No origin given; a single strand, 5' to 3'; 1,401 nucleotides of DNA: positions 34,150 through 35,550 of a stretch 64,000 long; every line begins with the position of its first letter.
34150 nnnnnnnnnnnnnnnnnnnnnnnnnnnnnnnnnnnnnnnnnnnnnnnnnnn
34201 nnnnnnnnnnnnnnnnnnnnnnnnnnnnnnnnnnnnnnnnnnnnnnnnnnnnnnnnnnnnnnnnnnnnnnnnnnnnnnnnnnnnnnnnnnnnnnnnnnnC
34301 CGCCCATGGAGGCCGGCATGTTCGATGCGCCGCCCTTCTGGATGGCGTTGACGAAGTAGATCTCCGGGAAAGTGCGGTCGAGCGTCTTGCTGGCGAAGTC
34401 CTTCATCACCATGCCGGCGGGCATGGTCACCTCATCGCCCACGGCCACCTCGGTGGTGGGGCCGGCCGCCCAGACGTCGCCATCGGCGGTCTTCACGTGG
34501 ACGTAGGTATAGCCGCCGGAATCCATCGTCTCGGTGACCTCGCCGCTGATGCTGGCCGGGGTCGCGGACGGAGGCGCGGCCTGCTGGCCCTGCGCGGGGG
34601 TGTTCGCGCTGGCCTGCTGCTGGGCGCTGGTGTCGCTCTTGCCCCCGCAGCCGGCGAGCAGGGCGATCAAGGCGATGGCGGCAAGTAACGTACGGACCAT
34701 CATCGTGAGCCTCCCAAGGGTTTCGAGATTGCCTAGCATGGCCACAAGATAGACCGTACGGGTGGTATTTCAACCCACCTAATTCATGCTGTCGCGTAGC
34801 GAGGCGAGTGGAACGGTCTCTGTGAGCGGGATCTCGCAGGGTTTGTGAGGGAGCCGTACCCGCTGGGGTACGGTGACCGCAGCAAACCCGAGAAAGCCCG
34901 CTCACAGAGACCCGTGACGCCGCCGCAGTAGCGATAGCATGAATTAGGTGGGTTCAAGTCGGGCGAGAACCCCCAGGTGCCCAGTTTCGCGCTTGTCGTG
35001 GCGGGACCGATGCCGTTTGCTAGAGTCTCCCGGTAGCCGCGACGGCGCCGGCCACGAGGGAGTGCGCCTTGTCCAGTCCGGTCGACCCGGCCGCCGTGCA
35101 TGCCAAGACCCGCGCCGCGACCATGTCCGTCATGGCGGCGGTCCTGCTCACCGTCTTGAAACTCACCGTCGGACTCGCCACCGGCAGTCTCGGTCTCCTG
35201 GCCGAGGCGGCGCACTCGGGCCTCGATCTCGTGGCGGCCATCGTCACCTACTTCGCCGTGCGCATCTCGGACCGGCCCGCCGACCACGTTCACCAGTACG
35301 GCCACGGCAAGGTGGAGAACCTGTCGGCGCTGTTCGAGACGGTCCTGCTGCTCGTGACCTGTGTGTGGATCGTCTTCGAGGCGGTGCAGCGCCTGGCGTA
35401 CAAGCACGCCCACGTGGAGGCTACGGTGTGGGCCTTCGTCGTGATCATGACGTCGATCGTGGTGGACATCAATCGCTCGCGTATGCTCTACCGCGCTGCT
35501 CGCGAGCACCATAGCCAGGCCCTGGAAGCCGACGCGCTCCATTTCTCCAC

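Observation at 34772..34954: ~183-bp imperfect palindrome / long hairpin in a divergent promoter region upstream of a CDF metal exporter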

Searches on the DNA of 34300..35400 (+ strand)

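Call 6: search_rna_families(source=window, start=34300, end=35400, threshold=evalue, max_evalue=10, show_alignments=3)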
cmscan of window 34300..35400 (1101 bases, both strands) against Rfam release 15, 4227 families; matches with E-value up to 10: 6.
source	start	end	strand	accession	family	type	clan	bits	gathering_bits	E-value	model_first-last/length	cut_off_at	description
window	34821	34906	+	RF03571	mir-734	Gene; miRNA;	-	25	100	0.034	1-93/93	no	mir-734 microRNA precursor family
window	34397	34500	-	RF00634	SAM-IV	Cis-reg; riboswitch;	CL00012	19.6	38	0.96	1-116/116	no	SAM (S-adenosyl methionine) riboswitch aptamer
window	34822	34906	+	RF03196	mir-6790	Gene; miRNA;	-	16.6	78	3.9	1-63/63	no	mir-6790 microRNA precursor family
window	34400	34469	-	RF02087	Yar_3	Gene; lncRNA;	-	11.3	50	5.5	1-67/67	no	Yellow-achaete intergenic RNA conserved region 3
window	34388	34412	-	RF01151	snoU82P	Gene; snRNA; snoRNA; CD-box;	-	11.2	42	5.8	1-55/55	no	Small nucleolar RNA U82P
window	35203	35292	-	RF02041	HOTTIP_2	Gene; lncRNA;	-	9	80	1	286-374/374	no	HOXA transcript at the distal tip, conserved region 2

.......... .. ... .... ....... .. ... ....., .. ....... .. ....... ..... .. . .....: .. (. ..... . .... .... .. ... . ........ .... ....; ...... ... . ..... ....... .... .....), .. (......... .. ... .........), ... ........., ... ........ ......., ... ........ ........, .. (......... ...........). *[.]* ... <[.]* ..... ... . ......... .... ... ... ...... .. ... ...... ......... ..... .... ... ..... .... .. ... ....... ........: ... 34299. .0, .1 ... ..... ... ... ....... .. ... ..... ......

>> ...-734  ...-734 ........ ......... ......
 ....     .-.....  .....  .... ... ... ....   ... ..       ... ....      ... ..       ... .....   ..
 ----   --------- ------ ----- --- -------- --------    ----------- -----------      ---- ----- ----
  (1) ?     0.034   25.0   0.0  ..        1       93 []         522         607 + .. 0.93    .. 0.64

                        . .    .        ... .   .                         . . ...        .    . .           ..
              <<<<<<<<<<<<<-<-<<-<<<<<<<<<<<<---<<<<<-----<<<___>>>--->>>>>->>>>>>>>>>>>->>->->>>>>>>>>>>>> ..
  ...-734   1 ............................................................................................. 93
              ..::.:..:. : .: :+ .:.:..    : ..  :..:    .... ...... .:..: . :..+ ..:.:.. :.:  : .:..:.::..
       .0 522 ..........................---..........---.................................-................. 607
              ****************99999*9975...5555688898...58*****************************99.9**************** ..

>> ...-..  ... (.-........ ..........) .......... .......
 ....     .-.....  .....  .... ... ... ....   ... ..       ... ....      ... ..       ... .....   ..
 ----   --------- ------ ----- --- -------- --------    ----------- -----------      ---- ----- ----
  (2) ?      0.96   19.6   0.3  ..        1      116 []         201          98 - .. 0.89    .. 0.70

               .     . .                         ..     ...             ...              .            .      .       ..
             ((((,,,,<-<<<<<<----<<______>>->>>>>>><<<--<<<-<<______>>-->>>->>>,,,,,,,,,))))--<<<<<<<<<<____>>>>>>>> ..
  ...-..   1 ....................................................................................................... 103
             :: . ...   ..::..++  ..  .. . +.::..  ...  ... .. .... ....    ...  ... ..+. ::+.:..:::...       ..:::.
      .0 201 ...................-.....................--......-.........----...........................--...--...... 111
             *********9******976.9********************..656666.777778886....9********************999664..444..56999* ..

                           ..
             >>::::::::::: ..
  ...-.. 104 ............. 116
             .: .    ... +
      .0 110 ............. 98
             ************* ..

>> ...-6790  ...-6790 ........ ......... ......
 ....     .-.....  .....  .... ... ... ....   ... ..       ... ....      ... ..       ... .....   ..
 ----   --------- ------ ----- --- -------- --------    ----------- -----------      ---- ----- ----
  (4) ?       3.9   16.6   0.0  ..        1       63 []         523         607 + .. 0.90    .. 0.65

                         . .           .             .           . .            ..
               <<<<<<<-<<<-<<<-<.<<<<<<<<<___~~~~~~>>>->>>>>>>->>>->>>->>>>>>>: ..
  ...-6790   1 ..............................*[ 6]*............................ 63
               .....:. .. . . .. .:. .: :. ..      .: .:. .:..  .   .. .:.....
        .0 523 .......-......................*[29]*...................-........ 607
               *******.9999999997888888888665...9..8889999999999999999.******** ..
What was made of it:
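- On czcD / NiCo riboswitch (Rfam): No such hit in 34300-35400 at E <= 10 (call 6).
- Closest known: czcD. Different: No covariance-model match even at E <= 10 (call 6).
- No Rfam match at E <= 10 (call 6).
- Tried and rejected: These simply reflect a long hairpin (call 6).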

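Call 24: search_dna_similar(query=window:34755-34970:+, collection=plasmids, mode=distant, max_evalue=1)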
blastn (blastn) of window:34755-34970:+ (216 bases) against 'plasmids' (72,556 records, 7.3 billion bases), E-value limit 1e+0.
No match.

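Call 34: search_dna_similar(query=window:34755-34970:+, collection=phages, mode=distant, max_evalue=1)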
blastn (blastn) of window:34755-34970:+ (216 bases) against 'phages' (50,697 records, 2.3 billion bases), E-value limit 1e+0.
Records with a match: 2; places in all: 2; records where one place covers at least 80% of the query: 0.
Best place of each record, by identity: 80-90% 2.
By first word of the organism name: Parabacteroides 2.
By host as written in the record: Parabacteroides merdae DA116 2.
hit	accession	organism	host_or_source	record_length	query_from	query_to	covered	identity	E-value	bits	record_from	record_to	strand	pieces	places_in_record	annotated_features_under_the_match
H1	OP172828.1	Parabacteroides phage PM116P6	Parabacteroides merdae DA116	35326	3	33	14%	87.1%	7e-1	39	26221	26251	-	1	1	none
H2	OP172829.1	Parabacteroides phage PM116P7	Parabacteroides merdae DA116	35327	3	33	14%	87.1%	7e-1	39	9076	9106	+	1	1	none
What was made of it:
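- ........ gave only chance hits (call 34).
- Tried and rejected: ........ gave only two 31-nt chance hits at E 0.7 (call 34).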

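Call 57: search_dna_similar(query=window:34766-34800:+, collection=plasmids, mode=distant, max_evalue=10, max_rows=15)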
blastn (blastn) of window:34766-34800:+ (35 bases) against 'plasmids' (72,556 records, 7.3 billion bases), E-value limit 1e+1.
No match.
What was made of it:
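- Tried and rejected: PLSDB returned 0 for the whole element and for the 35-nt terminus (calls 24, 57).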
